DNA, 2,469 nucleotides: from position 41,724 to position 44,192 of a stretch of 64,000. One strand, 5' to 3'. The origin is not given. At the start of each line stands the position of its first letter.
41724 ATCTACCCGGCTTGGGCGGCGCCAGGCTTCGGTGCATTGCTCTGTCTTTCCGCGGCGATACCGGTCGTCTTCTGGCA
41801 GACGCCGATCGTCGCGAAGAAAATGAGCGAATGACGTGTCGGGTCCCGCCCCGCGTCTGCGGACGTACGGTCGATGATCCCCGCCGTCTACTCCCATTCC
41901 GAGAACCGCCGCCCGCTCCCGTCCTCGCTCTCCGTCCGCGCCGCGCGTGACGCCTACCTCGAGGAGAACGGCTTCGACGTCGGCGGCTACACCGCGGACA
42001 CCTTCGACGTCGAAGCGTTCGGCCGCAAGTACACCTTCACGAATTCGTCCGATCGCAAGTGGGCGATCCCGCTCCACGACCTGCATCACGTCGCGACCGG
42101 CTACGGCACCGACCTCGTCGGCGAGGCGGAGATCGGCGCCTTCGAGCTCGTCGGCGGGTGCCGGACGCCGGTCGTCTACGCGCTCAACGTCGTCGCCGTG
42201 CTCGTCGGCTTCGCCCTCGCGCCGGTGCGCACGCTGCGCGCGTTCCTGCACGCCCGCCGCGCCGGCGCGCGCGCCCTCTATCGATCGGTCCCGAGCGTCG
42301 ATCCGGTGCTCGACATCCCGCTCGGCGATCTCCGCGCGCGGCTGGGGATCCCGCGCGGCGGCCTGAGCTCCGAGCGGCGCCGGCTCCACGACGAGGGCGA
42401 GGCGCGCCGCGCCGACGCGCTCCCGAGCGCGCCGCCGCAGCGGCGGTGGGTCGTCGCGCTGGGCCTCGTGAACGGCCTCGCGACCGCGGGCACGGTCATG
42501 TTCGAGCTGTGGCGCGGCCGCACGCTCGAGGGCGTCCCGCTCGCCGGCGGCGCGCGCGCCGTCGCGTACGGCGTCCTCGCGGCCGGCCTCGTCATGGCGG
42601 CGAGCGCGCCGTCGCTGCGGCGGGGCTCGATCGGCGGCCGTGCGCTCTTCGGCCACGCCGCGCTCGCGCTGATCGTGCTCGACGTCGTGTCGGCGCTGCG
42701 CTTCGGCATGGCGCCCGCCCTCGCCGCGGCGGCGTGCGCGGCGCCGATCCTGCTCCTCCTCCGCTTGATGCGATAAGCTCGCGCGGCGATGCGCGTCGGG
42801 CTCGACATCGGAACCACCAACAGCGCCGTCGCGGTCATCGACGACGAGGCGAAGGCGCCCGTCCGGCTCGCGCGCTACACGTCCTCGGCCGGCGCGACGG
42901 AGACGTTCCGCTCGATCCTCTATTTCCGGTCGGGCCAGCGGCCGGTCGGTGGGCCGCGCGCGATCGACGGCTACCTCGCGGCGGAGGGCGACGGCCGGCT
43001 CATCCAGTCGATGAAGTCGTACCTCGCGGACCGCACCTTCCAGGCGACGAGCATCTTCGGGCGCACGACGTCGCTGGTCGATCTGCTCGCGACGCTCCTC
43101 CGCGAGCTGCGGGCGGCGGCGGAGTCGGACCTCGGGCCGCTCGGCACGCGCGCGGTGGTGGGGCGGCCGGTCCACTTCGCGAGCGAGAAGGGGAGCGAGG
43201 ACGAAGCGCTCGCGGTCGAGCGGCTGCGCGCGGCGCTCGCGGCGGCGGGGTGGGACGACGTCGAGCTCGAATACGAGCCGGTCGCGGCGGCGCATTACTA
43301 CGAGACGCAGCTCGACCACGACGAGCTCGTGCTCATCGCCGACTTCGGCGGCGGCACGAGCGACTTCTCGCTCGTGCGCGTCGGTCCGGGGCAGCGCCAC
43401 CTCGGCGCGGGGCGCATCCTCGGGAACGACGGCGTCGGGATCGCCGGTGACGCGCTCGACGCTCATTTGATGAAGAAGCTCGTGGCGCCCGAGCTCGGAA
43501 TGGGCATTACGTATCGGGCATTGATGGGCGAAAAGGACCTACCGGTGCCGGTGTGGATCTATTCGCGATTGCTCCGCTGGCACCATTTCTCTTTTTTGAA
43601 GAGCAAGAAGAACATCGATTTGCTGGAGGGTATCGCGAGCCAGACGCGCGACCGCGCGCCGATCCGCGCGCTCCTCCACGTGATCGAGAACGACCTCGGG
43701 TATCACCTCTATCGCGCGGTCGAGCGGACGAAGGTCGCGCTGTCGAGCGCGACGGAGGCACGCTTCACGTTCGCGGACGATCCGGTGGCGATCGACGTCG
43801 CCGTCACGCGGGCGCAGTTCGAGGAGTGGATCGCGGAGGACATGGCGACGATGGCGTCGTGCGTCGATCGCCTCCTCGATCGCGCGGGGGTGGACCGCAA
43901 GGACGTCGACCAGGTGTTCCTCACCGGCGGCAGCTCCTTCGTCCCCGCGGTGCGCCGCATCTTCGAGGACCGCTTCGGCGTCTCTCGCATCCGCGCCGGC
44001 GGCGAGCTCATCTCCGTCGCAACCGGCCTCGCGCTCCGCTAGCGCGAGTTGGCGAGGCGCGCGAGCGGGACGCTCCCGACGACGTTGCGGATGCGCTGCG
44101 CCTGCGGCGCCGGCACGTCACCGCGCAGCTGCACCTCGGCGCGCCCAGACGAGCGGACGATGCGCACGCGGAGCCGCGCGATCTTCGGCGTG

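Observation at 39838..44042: Compact four-gene operon: ECF sigma factor, sigma-associated Ser/Thr kinase with membrane domain, Coq4-like metal-site protein, and substrate-domain-less Hsp70-like ATPase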

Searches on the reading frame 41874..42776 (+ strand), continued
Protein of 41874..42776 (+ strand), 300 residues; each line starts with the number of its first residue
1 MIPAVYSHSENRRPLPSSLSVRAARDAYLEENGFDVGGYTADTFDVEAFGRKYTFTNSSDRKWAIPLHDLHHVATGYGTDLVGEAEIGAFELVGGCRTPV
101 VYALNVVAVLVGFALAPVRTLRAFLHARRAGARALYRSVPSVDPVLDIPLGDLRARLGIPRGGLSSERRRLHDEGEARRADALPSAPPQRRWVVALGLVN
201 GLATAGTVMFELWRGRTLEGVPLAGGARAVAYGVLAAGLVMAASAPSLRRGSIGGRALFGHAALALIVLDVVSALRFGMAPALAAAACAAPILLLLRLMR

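Call 76: search_protein_families(library=pfam, proteins=[P0242, P0258, P0284, P0324, P0350, P0356, P0254, P0262, P0318, P0241], max_evalue=0.01)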
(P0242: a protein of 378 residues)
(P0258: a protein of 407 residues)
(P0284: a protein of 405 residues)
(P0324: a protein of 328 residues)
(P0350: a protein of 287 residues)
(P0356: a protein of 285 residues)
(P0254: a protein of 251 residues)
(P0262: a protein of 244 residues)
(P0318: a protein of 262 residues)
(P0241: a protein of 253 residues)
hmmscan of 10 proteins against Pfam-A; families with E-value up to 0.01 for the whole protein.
P0242 (378 aa): 0 families

P0258 (407 aa): 0 families

P0284 (405 aa): 1 family
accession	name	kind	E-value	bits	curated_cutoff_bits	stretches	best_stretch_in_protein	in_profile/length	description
PF00149.33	Metallophos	-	0.0023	18.8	21.5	1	161-222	1-59/191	Calcineurin-like phosphoesterase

P0324 (328 aa): 2 families
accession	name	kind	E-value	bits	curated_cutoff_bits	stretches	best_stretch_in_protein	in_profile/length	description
PF13540.12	RCC1_2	-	6.5e-21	74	22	2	240-262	3-25/30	Regulator of chromosome condensation (RCC1) repeat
PF25390.1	WD40_RLD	-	3.5e-12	46.8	150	1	237-320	90-174/363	RCC1-like domain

P0350 (287 aa): 0 families

P0356 (285 aa): 4 families
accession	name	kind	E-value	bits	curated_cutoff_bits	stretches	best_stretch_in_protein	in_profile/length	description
PF05768.20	Glrx-like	-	3e-11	43.9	26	1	12-68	2-60/77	Glutaredoxin-like domain (DUF836)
PF13728.12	TraF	-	1.3e-05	25.6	23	1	12-51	133-172/224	F plasmid transfer operon protein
PF00462.30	Glutaredoxin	-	0.00019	22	22.9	1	13-70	2-60/60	Glutaredoxin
PF13192.12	Thioredoxin_3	-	0.0022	18.4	24.8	1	17-76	7-66/76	Thioredoxin domain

P0254 (251 aa): 0 families

P0262 (244 aa): 0 families

P0318 (262 aa): 0 families

P0241 (253 aa): 0 families

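Call 77: search_protein_families(library=pfam, alignment_id=A1, max_evalue=1)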
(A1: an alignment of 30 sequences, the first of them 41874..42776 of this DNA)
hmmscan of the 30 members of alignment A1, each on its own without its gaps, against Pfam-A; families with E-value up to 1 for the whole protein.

A. member 1, window:41874-42776:+ (300 aa): 1 family
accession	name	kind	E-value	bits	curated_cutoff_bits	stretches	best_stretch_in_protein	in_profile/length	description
PF05019.18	Coq4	-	0.31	10.7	22.9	1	67-94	125-152/221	Coenzyme Q (ubiquinone) biosynthesis protein Coq4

B. families by the number of members that match (of 30 scanned): 7 families
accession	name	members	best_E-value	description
PF05019.18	Coq4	23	9.4e-05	Coenzyme Q (ubiquinone) biosynthesis protein Coq4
PF12412.13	DUF3667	1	0.049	Protein of unknown function (DUF3667)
PF12840.13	HTH_20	1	0.089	Helix-turn-helix domain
PF02011.21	Glyco_hydro_48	1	0.17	Glycosyl hydrolase family 48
PF14946.11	DUF4501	1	0.2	Domain of unknown function (DUF4501)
PF13405.12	EF-hand_6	1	0.24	EF-hand domain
PF02273.21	Acyl_transf_2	1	0.25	Acyl transferase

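Call 90: predict_structure(alignment_id=A5)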
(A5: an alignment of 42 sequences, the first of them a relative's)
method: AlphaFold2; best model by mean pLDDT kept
length: 187 residues; sequences in the alignment: 42
mean_pLDDT: 90.7   pTM: 0.85
mean pLDDT of the five models: 90.7, 90.2, 90.2, 89.3, 89.3
residues with pLDDT >= 90: 156; 70-90: 13; 50-70: 7; < 50: 11
segments of 3 or more residues with pLDDT < 50: 1-9
pLDDT, mean of each block of 10 residues (from residue 1): 41 81 97 96 94 89 94 96 98 97 96 96 97 97 96 98 98 94 57
secondary structure, 60 per line:
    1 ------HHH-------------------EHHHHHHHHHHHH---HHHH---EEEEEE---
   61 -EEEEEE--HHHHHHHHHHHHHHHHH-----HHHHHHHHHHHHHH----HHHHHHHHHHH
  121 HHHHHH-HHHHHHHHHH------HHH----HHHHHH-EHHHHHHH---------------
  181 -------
elements in order: H30-41 H45-48 E52-57 E62-67 H70-86 H92-105 H110-126 H128-137 H151-156 H159-165

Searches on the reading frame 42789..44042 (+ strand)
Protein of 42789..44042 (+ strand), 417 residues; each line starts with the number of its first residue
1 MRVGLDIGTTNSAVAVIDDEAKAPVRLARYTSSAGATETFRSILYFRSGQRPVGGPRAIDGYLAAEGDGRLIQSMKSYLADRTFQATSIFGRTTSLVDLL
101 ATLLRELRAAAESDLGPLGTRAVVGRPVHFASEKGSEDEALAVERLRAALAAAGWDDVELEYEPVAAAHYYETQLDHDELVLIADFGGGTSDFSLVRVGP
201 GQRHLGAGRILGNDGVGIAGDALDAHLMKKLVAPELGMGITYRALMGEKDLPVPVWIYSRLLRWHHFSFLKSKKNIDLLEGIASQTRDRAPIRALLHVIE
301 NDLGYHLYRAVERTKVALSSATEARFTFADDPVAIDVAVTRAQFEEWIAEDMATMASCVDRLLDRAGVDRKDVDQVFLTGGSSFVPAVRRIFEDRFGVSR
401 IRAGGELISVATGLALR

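Call 3: search_protein_families(library=pfam, proteins=[window:42789-44042:+], max_evalue=0.1)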
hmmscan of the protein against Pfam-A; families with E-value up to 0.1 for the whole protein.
window:42789-44042:+ (417 aa): 5 families
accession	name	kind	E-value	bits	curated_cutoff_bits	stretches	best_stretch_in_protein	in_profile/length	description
PF00012.26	HSP70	-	1.5e-24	86.6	20.6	2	306-398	255-352/599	Hsp70 protein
PF06723.19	MreB_Mbl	-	1.5e-07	31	27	1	146-229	112-186/327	MreB/Mbl protein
PF07520.16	SrfB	-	0.029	12.8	27.1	0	323-400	718-789/992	Virulence factor SrfB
PF00753.33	Lactamase_B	-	0.036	14.5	22.7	0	166-223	96-151/196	Metallo-beta-lactamase superfamily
PF01869.26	BcrAD_BadFG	-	0.098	12.6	31.5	0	3-159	1-61/271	BadF/BadG/BcrA/BcrD ATPase family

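Call 4: search_protein_families(library=ncbifam, proteins=[window:42789-44042:+], max_evalue=0.1)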
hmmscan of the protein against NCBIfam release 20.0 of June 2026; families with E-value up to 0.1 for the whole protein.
window:42789-44042:+ (417 aa): 13 families
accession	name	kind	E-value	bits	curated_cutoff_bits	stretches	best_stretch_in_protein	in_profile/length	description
NF008673.0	PRK11678.1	equivalog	9.4e-55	186.2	331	1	55-415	89-442/450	molecular chaperone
TIGR02350.1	prok_dnaK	equivalog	4.8e-25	88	822.55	2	3-230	3-230/596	molecular chaperone DnaK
NF001413.0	PRK00290.1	equivalog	3.9e-24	85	648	2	3-232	5-233/625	molecular chaperone DnaK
TIGR01991.1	HscA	equivalog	4.1e-23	81.7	708.55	2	306-398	247-339/600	Fe-S protein assembly chaperone HscA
NF003520.0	PRK05183.1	subfamily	5.4e-22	78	620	2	304-398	265-359/621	Fe-S protein assembly chaperone HscA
NF009947.0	PRK13411.1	equivalog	1e-21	76.7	1002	2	307-397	256-352/662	molecular chaperone DnaK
NF009946.0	PRK13410.1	equivalog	2e-18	66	1019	2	307-392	257-348/669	molecular chaperone DnaK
NF002399.0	PRK01433.1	equivalog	7.7e-13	47.9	743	1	3-198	22-212/595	Fe-S protein assembly chaperone HscA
NF011660.0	PRK15080.1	equivalog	3.2e-06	26.6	182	0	367-401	222-256/277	ethanolamine utilization protein EutJ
TIGR02529.1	EutJ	subfamily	1.2e-05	25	152.1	0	368-403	190-225/239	ethanolamine utilization protein EutJ family protein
TIGR00904.1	mreB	subfamily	1.3e-05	24.5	365.75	1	147-228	118-190/334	MreB/Mrl family cell shape determining protein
NF010539.0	PRK13927.1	subfamily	4e-05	22.7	293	1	147-229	119-192/339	rod shape-determining protein MreB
NF010540.1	PRK13929.1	exception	0.016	14.3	515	0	142-229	111-191/334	rod-share determining protein MreBH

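Call 6: search_protein_families(library=padloc, proteins=[window:42789-44042:+], max_evalue=0.01)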
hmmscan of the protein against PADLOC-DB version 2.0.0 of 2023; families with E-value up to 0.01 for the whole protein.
window:42789-44042:+ (417 aa): 1 family
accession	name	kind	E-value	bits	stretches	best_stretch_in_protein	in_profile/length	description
PDLC04731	PDC-M61B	-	1.2e-06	25.6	1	163-232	331-404/588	-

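Call 38: find_homologous_proteins(query=window:42789-44042:+, max_evalue=1e-20)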
Query window:42789-44042:+ (417 aa): 7940 proteins with E <= 1e-20 among 8000 candidates; the best 120 are listed.
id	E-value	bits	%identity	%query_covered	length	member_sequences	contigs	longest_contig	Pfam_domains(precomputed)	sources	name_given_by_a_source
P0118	9.6e-269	909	100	100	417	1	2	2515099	PF00012.27,PF06723.20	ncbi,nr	ncbi:MAG: Hsp70 family protein [Labilithrix sp.]|nr:Hsp70 family protein [Labilithrix sp.] MCW581318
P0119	1.1e-243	827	89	100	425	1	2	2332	PF00012.27,PF06723.20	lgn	-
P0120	3.0e-222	756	82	100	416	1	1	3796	PF00012.27,PF06723.20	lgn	-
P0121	4.0e-221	752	81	100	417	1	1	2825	PF00012.27,PF06723.20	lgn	-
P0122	1.3e-219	747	81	100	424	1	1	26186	PF00012.27,PF06723.20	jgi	jgi:hypothetical chaperone protein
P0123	8.6e-219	745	82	100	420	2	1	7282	PF00012.27,PF06723.20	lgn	-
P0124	3.3e-218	743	81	100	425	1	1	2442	PF00012.27,PF06723.20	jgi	jgi:hypothetical chaperone protein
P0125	9.1e-218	741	81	100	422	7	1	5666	PF00012.27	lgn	-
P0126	3.0e-217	740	81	100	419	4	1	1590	PF00012.27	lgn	-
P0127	2.0e-216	737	81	100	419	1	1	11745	PF00012.27,PF06723.20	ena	-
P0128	2.9e-216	736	80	100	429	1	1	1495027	PF00012.27,PF06723.20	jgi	jgi:hypothetical chaperone protein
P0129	7.1e-216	735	81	100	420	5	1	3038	PF00012.27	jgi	jgi:hypothetical chaperone protein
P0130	4.2e-214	729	80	100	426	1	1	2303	PF00012.27,PF06723.20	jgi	jgi:hypothetical chaperone protein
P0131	4.5e-213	726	80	100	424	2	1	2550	PF00012.27,PF06723.20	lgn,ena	-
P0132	5.3e-213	726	78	100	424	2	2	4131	PF00012.27,PF06723.20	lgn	-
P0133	8.2e-213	725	78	100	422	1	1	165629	PF00012.27,PF06723.20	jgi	-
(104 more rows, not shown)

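Call 39: find_encoding_contigs(protein=P0119, flank=6000, max_places=2)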
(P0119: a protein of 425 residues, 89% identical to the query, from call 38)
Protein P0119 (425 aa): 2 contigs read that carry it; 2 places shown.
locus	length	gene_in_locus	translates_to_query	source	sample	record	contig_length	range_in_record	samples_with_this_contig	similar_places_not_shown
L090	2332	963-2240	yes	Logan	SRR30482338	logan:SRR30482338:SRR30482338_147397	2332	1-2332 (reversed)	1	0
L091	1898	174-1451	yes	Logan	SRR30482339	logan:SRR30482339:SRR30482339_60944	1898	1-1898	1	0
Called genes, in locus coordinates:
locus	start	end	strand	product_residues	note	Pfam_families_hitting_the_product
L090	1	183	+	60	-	?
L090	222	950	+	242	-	-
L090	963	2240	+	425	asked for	PF06723:MreB_Mbl (faint), PF00012:HSP70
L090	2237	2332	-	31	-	?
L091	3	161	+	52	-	?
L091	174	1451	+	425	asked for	PF06723:MreB_Mbl (faint), PF00012:HSP70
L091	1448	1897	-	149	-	?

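Call 40: find_encoding_contigs(protein=P0128, flank=7000, max_places=1)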
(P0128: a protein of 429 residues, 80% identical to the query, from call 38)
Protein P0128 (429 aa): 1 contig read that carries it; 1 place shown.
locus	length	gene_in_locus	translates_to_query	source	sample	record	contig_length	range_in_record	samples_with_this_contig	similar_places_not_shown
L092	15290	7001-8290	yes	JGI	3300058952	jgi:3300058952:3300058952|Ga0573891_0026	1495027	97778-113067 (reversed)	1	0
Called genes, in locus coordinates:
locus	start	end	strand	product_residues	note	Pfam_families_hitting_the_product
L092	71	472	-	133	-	-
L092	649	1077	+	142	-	-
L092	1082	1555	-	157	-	PF08002:DUF1697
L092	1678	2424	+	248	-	PF03372:Exo_endo_phos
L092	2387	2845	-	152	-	PF02627:CMD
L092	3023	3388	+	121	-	PF03795:YCII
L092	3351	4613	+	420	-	PF04542:Sigma70_r2 (weak), PF08281:Sigma70_r4_2 (faint), PF20239:DUF6596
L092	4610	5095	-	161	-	PF07883:Cupin_2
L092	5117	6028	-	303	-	PF05368:NmrA, PF13460:NAD_binding_10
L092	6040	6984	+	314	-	PF00126:HTH_1, PF03466:LysR_substrate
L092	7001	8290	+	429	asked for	PF06723:MreB_Mbl (faint), PF00012:HSP70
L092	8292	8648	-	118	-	PF10087:DUF2325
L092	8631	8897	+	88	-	-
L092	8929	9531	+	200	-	PF00881:Nitroreductase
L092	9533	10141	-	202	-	PF04828:GFA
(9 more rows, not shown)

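Call 41: find_encoding_contigs(protein=P0133, flank=7000, max_places=1)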
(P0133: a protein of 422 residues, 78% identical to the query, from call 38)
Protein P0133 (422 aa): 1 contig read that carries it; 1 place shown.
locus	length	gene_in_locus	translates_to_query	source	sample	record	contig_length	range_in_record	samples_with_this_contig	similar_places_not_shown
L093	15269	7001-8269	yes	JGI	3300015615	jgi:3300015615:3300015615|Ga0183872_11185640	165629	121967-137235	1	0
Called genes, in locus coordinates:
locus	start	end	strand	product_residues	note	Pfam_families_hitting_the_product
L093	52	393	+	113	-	-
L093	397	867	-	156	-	PF11303:DUF3105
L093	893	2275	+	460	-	PF03631:Virul_fac_BrkB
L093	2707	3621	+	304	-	PF00089:Trypsin, PF13365:Trypsin_2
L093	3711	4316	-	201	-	PF03167:UDG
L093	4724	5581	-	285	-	PF05721:PhyH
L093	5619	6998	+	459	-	PF03349:Toluene_X (weak)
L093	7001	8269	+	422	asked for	PF06723:MreB_Mbl (faint), PF00012:HSP70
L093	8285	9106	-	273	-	-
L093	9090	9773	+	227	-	-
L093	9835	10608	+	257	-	PF08843:AbiEii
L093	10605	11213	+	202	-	-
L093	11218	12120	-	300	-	PF03544:TonB_C (weak)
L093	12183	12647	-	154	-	PF02472:ExbD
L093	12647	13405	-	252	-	PF01618:MotA_ExbB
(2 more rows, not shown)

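Call 78: search_solved_structures(query=window:42789-44042:+, max_evalue=0.00001, show_alignments=0)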
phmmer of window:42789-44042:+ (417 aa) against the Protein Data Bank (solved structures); distinct sequences matched with E-value up to 0.00001: 121 (the best 60 are shown).
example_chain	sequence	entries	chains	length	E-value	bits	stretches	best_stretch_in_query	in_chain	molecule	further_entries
2v7y_A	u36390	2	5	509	6.4e-22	81.5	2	3-207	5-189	CHAPERONE PROTEIN DNAK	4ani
8w1m_A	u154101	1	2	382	2.6e-19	72.9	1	306-412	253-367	Chaperone protein DnaK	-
9dvi_B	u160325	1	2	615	2.2e-18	69.9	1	306-411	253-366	Chaperone protein DnaK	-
4rtf_D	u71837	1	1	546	5.8e-18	68.5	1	3-207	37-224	Chaperone protein DnaK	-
6w6e_I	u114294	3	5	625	8.4e-18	68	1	3-207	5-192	Chaperone protein DnaK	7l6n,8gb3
6nhk_A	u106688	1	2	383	1e-16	64.4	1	308-416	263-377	Stress-70 protein, mitochondrial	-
4kbo_A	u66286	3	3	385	1.1e-16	64.3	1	308-416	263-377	Stress-70 protein, mitochondrial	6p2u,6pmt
9blu_A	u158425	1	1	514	4.3e-16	62.4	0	309-416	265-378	Stress-70 protein, mitochondrial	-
3qfp_A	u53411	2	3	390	7.2e-16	61.6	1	306-402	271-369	78 kDa glucose-regulated protein homolog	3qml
3qfu_A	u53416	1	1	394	7.5e-16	61.5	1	306-402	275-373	78 kDa glucose-regulated protein homolog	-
9bls_A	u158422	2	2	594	8.2e-16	61.4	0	309-416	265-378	Stress-70 protein, mitochondrial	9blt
9qid_A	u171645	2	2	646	1.2e-15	60.9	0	309-416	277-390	Stress-70 protein, mitochondrial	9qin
5obw_A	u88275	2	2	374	4e-14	55.9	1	3-205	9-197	Chaperone protein DnaK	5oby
5obx_A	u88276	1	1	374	4.3e-14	55.8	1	3-206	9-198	Chaperone protein DnaK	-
3kvg_A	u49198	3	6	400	4.3e-14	55.8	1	309-397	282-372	Heat shock 70 (HSP70) protein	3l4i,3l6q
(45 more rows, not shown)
